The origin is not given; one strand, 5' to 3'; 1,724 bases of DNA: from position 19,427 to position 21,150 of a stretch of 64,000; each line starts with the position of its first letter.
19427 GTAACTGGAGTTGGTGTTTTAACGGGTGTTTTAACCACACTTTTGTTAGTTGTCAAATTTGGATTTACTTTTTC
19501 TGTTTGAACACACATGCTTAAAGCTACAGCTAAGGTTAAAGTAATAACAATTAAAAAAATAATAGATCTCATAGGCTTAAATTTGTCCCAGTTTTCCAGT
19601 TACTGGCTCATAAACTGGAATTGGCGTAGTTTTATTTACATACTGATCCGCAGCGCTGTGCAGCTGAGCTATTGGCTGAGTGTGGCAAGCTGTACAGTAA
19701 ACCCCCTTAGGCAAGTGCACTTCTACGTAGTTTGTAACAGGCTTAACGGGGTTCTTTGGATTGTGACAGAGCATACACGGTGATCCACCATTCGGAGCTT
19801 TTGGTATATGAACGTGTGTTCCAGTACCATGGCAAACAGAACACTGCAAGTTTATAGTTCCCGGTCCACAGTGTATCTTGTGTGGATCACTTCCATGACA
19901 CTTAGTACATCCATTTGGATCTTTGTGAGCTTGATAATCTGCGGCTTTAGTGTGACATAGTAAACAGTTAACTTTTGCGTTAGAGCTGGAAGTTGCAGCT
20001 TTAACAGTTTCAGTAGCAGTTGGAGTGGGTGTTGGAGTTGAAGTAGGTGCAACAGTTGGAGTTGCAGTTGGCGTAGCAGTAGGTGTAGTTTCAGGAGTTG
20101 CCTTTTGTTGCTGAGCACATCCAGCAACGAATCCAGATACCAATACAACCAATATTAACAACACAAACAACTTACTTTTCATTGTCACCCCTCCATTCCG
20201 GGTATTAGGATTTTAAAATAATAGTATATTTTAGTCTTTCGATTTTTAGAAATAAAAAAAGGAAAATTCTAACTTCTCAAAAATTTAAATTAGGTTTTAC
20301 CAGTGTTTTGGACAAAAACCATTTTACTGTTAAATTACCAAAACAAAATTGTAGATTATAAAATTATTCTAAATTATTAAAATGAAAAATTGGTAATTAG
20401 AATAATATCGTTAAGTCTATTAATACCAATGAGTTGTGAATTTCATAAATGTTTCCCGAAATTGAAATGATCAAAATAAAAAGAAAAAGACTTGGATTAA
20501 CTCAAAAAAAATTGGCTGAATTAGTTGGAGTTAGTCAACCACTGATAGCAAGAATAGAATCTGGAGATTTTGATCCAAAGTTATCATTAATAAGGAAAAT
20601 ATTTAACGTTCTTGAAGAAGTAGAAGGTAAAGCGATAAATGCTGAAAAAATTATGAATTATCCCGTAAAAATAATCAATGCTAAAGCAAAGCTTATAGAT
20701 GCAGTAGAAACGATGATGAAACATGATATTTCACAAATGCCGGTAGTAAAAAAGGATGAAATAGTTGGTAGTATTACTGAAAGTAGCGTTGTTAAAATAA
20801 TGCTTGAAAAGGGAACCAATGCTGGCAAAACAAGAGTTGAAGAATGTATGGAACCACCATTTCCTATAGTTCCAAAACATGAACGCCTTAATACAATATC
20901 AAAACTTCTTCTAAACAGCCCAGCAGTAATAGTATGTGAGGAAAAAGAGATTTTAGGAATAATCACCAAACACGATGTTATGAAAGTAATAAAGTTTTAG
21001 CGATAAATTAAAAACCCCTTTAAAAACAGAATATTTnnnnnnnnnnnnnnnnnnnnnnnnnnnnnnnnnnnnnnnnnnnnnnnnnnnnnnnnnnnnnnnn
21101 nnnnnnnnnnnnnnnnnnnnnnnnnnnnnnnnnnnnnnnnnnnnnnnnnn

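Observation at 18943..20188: Tandem paralogous pentaheme c-type cytochromes, one with a lipobox and Thr/Pro linker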

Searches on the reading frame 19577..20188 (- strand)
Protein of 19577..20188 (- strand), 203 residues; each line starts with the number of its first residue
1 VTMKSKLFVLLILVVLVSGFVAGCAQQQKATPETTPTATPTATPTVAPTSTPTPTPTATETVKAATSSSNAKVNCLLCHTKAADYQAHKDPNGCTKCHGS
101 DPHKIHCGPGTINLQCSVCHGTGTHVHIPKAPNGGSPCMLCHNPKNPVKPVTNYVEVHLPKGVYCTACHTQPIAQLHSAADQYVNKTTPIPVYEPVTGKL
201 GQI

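Call 3: search_protein_families(library=pfam, proteins=[window:19577-20188:-], max_evalue=1)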
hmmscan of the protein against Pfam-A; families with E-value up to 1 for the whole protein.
window:19577-20188:- (203 aa): 12 families
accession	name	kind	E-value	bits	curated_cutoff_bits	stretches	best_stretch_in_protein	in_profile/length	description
PF14522.11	Cytochrome_C7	-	6.5e-06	26.3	24.8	3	134-175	12-54/67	Cytochrome c7 and related cytochrome c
PF14537.11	Cytochrom_c3_2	-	2.1e-05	25.3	25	1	113-171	6-66/79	Cytochrome c3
PF02085.21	Cytochrom_CIII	-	7.5e-05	23.5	22.9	2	58-98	61-101/101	Class III cytochrome C family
PF21827.1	New_glue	-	0.0001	22.4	31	1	3-73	1-66/94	New glue protein family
PF22113.1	Mtrc-MtrF_II-IV_dom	-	0.0031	17.5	30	1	115-147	8-40/176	Outer membrane cytochrome MtrC/MtrF-like, domains II/IV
PF00684.25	DnaJ_CXXCXGXG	-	0.016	15.9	32.7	1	75-142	1-62/65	DnaJ central domain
PF06679.17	DUF1180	-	0.017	16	27.7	1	5-71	3-68/167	Membrane protein FAM174-like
PF15324.11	TALPID3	-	0.15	10.3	27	1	26-71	1004-1049/1261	Hedgehog signalling target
PF04636.18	PA26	-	0.2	11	29.4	1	8-89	157-240/445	PA26 p53-induced protein (sestrin)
PF21369.3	STL11_N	-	0.21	12.1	27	1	116-171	4-58/117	STL11, N-terminal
PF04277.18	OAD_gamma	-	0.42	11.8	27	1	8-55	15-57/76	Oxaloacetate decarboxylase, gamma chain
PF24445.1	DUF7564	-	0.81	10.6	32.2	1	153-178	14-39/76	Family of unknown function (DUF7564)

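Call 4: search_protein_families(library=ncbifam, proteins=[window:19577-20188:-], max_evalue=1)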
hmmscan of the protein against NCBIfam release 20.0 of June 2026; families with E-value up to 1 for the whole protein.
window:19577-20188:- (203 aa): 24 families
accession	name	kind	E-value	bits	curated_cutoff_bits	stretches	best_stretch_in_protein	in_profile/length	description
NF008035.0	PRK10767.1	subfamily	0.00088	18.4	338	1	70-163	139-220/374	molecular chaperone DnaJ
NF033186.1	internalin_K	exception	0.0025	16.3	1100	1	28-66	508-546/604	class 1 internalin InlK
NF041057.1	Rcas_1661_fam_Se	equivalog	0.0066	16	190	1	14-93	2-80/247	Rcas_1661 family thioredoxin-like (seleno)lipoprotein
NF052345.1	S_layer_anammox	exception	0.0085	13.5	1400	1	28-61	1282-1315/1596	Kustd1514 family S-layer glycoprotein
NF040901.1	SeO3_TeO2_ExtH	equivalog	0.042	12.8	200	1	3-48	3-48/430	selenite/tellurite reduction operon rhodanese-like protein ExtH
NF038218.1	IcmG_DotF_IVB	equivalog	0.046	13.4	200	1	9-73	56-126/266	type IVB secretion system protein IcmG/DotF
NF007285.1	PRK09752.1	equivalog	0.053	11.1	1459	1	28-84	916-969/1250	AIDA-I family autotransporter adhesin YfaL/EhaC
TIGR03593.1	yidC_nterm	equivalog_domain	0.089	12.4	58.25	1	11-71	5-71/363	membrane protein insertase YidC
TIGR00601.1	rad23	equivalog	0.097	11.9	207.3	1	26-88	75-135/381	UV excision repair protein Rad23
NF046088.1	anchor_EppA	equivalog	0.098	13.1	90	0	178-192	21-35/58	EPS-associated small membrane protein EppA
NF040967.1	cytc_ExtN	equivalog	0.11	11.3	200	1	113-175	181-237/415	selenite/tellurite reduction operon c-type cytochrome ExtN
TIGR02722.1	lp_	equivalog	0.12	12.4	110.55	1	12-62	5-51/189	penicillin-binding protein activator LpoB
NF010894.0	PRK14301.1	equivalog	0.12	11.4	548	1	72-129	144-199/373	chaperone protein DnaJ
NF050142.1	PG1828_fam_lipo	equivalog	0.13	13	50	1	6-49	3-47/59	PG1828 family lipoprotein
TIGR02349.1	DnaJ_bact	equivalog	0.18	11.2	377.2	1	69-164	140-227/354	molecular chaperone DnaJ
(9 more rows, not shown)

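Call 12: find_homologous_proteins(query=window:19577-20188:-)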
Query window:19577-20188:- (203 aa): 14 proteins with E <= 0.001 among 8000 candidates.
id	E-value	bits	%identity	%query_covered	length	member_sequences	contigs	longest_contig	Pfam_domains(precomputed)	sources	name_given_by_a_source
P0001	6.8e-116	403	82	97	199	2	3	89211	PF14537.12,PF02085.22,PF14522.12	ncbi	-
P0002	2.6e-115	401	81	97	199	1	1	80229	PF14537.12,PF02085.22,PF14522.12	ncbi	-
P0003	1.8e-109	382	85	100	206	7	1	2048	PF14537.12,PF14522.12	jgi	-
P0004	3.8e-107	375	76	99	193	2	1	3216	PF14537.12,PF14522.12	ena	-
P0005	1.1e-98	347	78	92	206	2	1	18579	PF21827.2,PF14537.12,PF14522.12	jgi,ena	-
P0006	5.8e-97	342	73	92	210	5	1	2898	PF14537.12,PF14522.12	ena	-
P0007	1.2e-95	337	73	92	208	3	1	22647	PF14537.12,PF14522.12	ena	-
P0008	7.8e-56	207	50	84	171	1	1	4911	PF14537.12,PF14522.12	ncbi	-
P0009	1.0e-53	200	53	89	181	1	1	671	PF14537.12,PF14522.12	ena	-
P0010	8.0e-53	197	51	89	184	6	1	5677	PF14537.12,PF14522.12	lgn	-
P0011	1.5e-52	196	53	84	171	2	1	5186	PF14522.12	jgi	-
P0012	1.6e-52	196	49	90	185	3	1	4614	PF14537.12,PF14522.12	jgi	-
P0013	9.8e-17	80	38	87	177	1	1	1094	PF14522.12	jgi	-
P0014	1.2e-4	40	-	-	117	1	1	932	-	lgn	-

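Call 14: find_related_loci(query=window:19577-20188:-, collection=genome_contigs, flank=6000)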
Query window:19577-20188:- (203 aa) in genome_contigs; peptide patterns used: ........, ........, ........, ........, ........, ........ (x = any residue, [..] = any of these).
151 stretches matched a pattern; 4 encode a relative of the query (tblastn E <= 1e-3); 4 distinct loci.
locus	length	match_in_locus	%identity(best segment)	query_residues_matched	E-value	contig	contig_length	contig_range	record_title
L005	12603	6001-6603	81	1-201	8e-103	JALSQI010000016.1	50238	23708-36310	MAG: Archaeoglobaceae archaeon isolate 356-284_metabat2_scaf2bin.130 356-284_scaffold_185_c1, whole genome shotgun seque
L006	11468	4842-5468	79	1-203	1e-100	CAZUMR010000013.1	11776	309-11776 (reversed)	MAG TPA_asm: uncultured archaeon isolate binchicken_co219_213 genome assembly, contig: k141_1177542, whole genome shotgu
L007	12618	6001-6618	82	1-203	4e-88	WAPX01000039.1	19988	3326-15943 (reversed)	MAG: Archaeoglobaceae archaeon isolate S145_38 k151_26997, whole genome shotgun sequence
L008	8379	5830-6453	81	1-203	4e-86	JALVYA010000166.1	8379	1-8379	MAG: Archaeoglobaceae archaeon isolate M10_metabat2_scaf2bin.164 M10_NODE_4973_length_8379_cov_176.557683, whole genome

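Call 31: search_solved_structures(query=window:19577-20188:-, max_evalue=10, show_alignments=2)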
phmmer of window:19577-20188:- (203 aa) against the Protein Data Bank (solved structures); distinct sequences matched with E-value up to 10: 17.
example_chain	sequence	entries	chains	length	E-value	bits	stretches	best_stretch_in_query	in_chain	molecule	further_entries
3ouq_A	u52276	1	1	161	0.0024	21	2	126-172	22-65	Cytochrome c family protein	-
6taf_A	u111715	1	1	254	0.037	17.1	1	4-87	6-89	SLT domain-containing protein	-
6tad_A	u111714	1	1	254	0.037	17.1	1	4-87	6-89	SLT domain-containing protein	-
6ta9_A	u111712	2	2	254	0.037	17.1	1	4-87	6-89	SLT domain-containing protein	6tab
9cca_G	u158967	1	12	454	0.078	16.1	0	29-64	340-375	Circumsporozoite protein,Pyridoxal 5'-phosphate synthase subunit PDX2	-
8k9e_A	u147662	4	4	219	0.36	13.9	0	103-154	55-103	Cytochrome c7-like domain-containing protein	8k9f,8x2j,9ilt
9cca_A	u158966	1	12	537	0.5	13.4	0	29-64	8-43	Circumsporozoite protein,Pyridoxal 5'-phosphate synthase subunit Pdx1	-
8x8h_A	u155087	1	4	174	0.51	13.4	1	37-58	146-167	Pectate disaccharide-lyase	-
1nlt_A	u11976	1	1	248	0.6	13.2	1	68-160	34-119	Mitochondrial protein import protein MAS5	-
5ot1_A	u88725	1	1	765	2.2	11.3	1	6-57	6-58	Pullulanase type II, GH13 family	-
4l3a_A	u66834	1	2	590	2.8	11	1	28-84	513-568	Internalin K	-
3ov0_A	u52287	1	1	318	4.2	10.4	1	126-172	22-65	Cytochrome c family protein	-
4rkm_A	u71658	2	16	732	4.8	10.2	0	84-170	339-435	MccA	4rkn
8ek1_P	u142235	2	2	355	5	10.2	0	61-61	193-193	Circumsporozoite protein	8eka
1exk_A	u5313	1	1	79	5.2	10.1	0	74-129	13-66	DNAJ PROTEIN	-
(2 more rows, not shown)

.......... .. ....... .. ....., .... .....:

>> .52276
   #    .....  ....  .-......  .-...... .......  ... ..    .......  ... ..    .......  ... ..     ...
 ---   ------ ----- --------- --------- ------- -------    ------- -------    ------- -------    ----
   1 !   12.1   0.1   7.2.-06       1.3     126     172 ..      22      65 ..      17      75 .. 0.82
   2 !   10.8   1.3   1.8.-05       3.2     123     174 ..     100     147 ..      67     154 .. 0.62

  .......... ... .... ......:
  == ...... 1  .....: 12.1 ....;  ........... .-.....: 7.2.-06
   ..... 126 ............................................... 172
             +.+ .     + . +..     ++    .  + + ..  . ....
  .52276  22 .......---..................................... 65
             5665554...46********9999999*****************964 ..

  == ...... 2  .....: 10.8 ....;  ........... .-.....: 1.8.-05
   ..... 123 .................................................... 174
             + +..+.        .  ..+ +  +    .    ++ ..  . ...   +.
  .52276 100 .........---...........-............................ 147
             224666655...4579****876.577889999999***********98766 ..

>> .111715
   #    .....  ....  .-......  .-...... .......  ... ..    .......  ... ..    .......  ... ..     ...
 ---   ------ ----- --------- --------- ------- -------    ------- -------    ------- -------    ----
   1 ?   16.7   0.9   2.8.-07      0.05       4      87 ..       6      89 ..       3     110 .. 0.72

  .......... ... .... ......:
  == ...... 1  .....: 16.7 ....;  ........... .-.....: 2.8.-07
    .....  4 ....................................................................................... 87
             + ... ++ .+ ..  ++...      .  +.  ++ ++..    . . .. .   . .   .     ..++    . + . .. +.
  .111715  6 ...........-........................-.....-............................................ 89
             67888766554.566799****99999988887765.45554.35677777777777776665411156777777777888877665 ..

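Call 40: search_protein_families(library=pfam, proteins=[P0008, P0013], max_evalue=0.01)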
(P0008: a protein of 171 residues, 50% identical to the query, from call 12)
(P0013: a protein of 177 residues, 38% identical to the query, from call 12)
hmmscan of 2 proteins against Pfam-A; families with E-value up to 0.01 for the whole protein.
P0008 (171 aa): 5 families
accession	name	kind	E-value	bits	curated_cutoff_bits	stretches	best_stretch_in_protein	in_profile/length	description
PF14522.11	Cytochrome_C7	-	7.2e-07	29.4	24.8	1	88-156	4-67/67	Cytochrome c7 and related cytochrome c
PF14537.11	Cytochrom_c3_2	-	3.9e-06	27.7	25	1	99-157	6-66/79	Cytochrome c3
PF22113.1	Mtrc-MtrF_II-IV_dom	-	7.7e-05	22.7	30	1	101-130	8-37/176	Outer membrane cytochrome MtrC/MtrF-like, domains II/IV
PF02085.21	Cytochrom_CIII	-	0.0035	18.1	22.9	0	89-160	25-87/101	Class III cytochrome C family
PF00684.25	DnaJ_CXXCXGXG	-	0.0044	17.7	32.7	0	61-113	1-55/65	DnaJ central domain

P0013 (177 aa): 2 families
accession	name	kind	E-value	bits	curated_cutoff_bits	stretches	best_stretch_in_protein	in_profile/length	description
PF14522.11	Cytochrome_C7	-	2e-06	28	24.8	1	131-169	13-51/67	Cytochrome c7 and related cytochrome c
PF14537.11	Cytochrom_c3_2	-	0.0051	17.7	25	1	106-167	2-65/79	Cytochrome c3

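Call 42: find_homologous_proteins(query=window:19577-20188:-, region=70-190)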
Query window:19577-20188:-, residues 70-190 (121 aa): 8 proteins with E <= 0.001 among 23 candidates.
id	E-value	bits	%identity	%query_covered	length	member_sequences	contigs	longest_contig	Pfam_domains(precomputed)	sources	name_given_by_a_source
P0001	5.8e-77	274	98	100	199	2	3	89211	PF14537.12,PF02085.22,PF14522.12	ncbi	-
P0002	2.3e-76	272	97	100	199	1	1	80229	PF14537.12,PF02085.22,PF14522.12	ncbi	-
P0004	1.4e-71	257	88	100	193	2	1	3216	PF14537.12,PF14522.12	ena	-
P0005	3.4e-71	256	91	98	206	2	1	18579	PF21827.2,PF14537.12,PF14522.12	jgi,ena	-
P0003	9.5e-71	254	91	100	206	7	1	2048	PF14537.12,PF14522.12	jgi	-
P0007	2.8e-70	253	88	100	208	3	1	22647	PF14537.12,PF14522.12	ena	-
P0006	1.2e-69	251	88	98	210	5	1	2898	PF14537.12,PF14522.12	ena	-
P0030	9.6e-39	150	62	93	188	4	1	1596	PF27998.1,PF14522.12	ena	-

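Call 56: predict_structure(alignment_id=A3)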
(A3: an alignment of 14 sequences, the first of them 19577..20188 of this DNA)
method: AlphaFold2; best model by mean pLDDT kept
length: 203 residues; sequences in the alignment: 14
mean_pLDDT: 42.5   pTM: 0.25
mean pLDDT of the five models: 42.5, 38.8, 38.0, 37.4, 37.0
residues with pLDDT >= 90: 0; 70-90: 0; 50-70: 41; < 50: 162
segments of 3 or more residues with pLDDT < 50: 1-3, 19-126, 129-140, 153-173, 186-203
pLDDT, mean of each block of 10 residues (from residue 1): 53 53 40 42 40 35 31 37 36 43 38 43 48 47 55 42 36 51 50 32 36
secondary structure, 60 per line:
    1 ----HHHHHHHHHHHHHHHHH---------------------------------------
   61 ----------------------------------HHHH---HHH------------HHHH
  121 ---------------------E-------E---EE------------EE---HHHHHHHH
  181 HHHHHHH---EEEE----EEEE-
elements in order: H5-21 H95-98 H117-120 H173-187 E191-194 E199-202

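Call 68: search_solved_structures(query=A3, max_evalue=1, show_alignments=2)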
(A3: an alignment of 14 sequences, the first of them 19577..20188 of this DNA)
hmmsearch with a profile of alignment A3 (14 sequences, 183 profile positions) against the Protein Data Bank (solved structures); distinct sequences matched with E-value up to 1: 24.
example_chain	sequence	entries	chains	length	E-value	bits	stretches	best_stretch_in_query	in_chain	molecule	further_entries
8k9e_A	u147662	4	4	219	8.5e-05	25.6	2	100-143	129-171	Cytochrome c7-like domain-containing protein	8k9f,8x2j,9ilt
6btm_A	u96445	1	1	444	0.00016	24.8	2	110-158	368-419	Alternative Complex III subunit A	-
3ouq_A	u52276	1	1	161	0.00029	23.9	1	133-169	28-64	Cytochrome c family protein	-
6lod_A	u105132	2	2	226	0.00034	23.7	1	100-151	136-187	MULTIHEME_CYTC domain-containing protein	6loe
3ov0_A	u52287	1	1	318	0.00065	22.8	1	133-169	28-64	Cytochrome c family protein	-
6f0k_A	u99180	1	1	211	0.0063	19.5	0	101-142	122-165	Cytochrome c family protein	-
6e5f_A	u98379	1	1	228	0.023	17.7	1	4-54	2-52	Lipid binding protein LpqN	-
6e5d_A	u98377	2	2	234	0.024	17.7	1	4-54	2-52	Lipid binding protein LpqN | Probable conserved lipoprotein LpqN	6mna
6taf_A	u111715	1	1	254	0.029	17.4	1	4-59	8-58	SLT domain-containing protein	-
6tad_A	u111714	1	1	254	0.029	17.3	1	4-59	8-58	SLT domain-containing protein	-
6ta9_A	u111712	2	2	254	0.029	17.3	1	4-59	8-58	SLT domain-containing protein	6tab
1kwj_A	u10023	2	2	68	0.03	17.3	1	108-147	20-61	cytochrome c7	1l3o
1ehj_A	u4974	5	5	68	0.045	16.8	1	108-147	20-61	CYTOCHROME C7 | CYTOCHROME C551.5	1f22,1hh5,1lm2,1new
3ux8_A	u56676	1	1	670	0.05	16.6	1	73-121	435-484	Excinuclease ABC, A subunit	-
2r6f_A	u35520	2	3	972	0.077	16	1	73-121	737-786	Excinuclease ABC subunit A | Excinuclease ABC, A subunit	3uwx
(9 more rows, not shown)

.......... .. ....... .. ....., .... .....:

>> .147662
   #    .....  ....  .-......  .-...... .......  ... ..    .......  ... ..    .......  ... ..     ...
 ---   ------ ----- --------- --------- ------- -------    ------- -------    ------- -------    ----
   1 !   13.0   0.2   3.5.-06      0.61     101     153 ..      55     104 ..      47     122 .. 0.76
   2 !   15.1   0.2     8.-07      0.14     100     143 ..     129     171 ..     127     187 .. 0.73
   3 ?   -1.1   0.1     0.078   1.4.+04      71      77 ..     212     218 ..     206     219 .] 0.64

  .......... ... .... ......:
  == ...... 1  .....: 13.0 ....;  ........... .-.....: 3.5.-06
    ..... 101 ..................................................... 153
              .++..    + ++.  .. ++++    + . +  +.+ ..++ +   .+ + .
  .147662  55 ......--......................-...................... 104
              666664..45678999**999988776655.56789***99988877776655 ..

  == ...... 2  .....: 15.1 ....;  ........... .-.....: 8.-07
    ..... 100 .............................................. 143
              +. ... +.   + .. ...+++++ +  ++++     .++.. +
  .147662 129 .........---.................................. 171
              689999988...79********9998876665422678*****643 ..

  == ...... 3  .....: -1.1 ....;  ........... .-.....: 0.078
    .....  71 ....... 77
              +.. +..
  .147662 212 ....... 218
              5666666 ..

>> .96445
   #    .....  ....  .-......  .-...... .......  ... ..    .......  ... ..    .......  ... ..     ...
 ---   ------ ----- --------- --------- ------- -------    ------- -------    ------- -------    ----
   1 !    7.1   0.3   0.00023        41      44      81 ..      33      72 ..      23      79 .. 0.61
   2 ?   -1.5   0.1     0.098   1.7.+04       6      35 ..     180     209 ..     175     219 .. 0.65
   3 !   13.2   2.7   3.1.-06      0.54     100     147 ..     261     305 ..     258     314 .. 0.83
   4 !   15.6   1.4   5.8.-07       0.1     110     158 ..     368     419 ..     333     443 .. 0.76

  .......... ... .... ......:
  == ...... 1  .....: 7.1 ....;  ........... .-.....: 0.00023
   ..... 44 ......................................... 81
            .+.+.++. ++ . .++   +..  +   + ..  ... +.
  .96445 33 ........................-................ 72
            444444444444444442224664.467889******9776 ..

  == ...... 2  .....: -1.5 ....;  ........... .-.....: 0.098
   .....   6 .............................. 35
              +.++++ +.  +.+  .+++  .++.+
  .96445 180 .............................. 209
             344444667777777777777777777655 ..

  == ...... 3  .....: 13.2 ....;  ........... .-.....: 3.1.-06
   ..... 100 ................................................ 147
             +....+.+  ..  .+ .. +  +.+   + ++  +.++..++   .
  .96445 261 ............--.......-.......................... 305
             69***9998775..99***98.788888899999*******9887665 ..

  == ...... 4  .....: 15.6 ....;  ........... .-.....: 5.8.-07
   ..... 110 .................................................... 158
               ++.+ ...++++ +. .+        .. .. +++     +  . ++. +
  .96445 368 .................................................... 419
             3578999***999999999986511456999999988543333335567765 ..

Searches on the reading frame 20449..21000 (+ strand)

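Call 3: search_protein_families(library=pfam, proteins=[window:20449-21000:+], max_evalue=1)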
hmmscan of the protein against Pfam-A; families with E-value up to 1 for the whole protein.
window:20449-21000:+ (183 aa): 10 families
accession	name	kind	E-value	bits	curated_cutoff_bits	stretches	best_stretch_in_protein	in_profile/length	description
PF00571.33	CBS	-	9.6e-18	64.7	24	2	66-119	2-56/57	CBS domain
PF01381.28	HTH_3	-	1.5e-12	47.8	23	1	8-56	1-49/55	Helix-turn-helix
PF13560.12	HTH_31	-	1.1e-06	29.2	27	1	12-55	10-54/64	Helix-turn-helix domain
PF12844.13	HTH_19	-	3.7e-06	27.2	30.2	1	6-56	2-52/64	Helix-turn-helix domain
PF13744.12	HTH_37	-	0.00021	21.5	27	1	8-57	23-70/80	Helix-turn-helix domain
PF15731.11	MqsA_antitoxin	-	0.00031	21.3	30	1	7-56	73-121/131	Antitoxin component of bacterial toxin-antitoxin system, MqsA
PF13413.12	HTH_25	-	0.0025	18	24.6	1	9-42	3-36/62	Helix-turn-helix domain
PF05269.17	Phage_CII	-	0.0094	16.6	21.3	1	17-50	24-56/91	Bacteriophage CII protein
PF20432.4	Xre-like-HTH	-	0.016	15.9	25.8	1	13-46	20-55/63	Antitoxin Xre-like helix-turn-helix domain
PF13412.12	HTH_24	-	0.14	12.2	21.9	1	16-35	17-36/48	Winged helix-turn-helix DNA-binding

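Call 4: search_protein_families(library=ncbifam, proteins=[window:20449-21000:+], max_evalue=1)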
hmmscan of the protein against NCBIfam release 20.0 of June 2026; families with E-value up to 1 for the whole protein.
window:20449-21000:+ (183 aa): 35 families (the best 25 are shown)
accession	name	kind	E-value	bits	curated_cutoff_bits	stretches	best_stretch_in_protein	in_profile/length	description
NF053863.1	DS11_antiphage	equivalog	7.5e-14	51.5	260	1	70-178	82-189/305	CBS domain-containing anti-phage protein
TIGR01137.1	cysta_beta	equivalog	4.2e-12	45.5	510.25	1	68-179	344-454/457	cystathionine beta-synthase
TIGR03070.1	couple_hipB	subfamily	3.9e-11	42.7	71.65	1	7-55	6-54/58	type II toxin-antitoxin system Y4mF family antitoxin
NF041630.1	CBS_CbpB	equivalog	1.1e-09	38.4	125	1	74-182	22-136/143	cyclic-di-AMP-binding protein CbpB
NF041552.1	TF_PrdR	equivalog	8.8e-09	34.2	795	2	49-118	56-125/577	sigma-54 dependent transcriptional regulator PrdR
NF041951.1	phage_RstR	subfamily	2.6e-08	34.1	80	1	8-56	7-55/108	RstR family transcriptional repressor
TIGR00270.2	TIGR00270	equivalog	3e-08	33.7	110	1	6-55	78-127/159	multiprotein bridging factor aMBF1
NF041569.1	A-tRNAntase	equivalog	1.8e-06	26.5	1440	1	54-180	300-425/880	A-adding tRNA nucleotidyltransferase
NF007408.0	PRK09943.1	equivalog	2.6e-06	27.1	211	1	11-83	15-86/185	HTH-type transcriptional regulator PuuR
NF011447.0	PRK14869.2-3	equivalog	6.9e-06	24.9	522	1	64-121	69-127/540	putative manganese-dependent inorganic diphosphatase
NF053704.1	TransRegCcpNBacil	equivalog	1.1e-05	24.9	260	1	73-122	151-206/208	transcriptional regulator CcpN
NF053603.1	HhpR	exception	1.3e-05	24.6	520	1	65-120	224-280/282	CBS domain-containing high hydrostatic pressure regulator HhpR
TIGR03830.1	CxxCG_CxxCG_HTH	subfamily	1.4e-05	24.9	61.8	1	8-56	70-117/127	type II TA system antitoxin MqsA family protein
NF046032.1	TransRegSlrRBacil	equivalog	1.8e-05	24.8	250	1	7-92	5-92/149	HTH-type transcriptional regulator SlrR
NF041493.1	MobT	equivalog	2.8e-05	23.1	600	1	9-97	2-88/383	MobT family relaxase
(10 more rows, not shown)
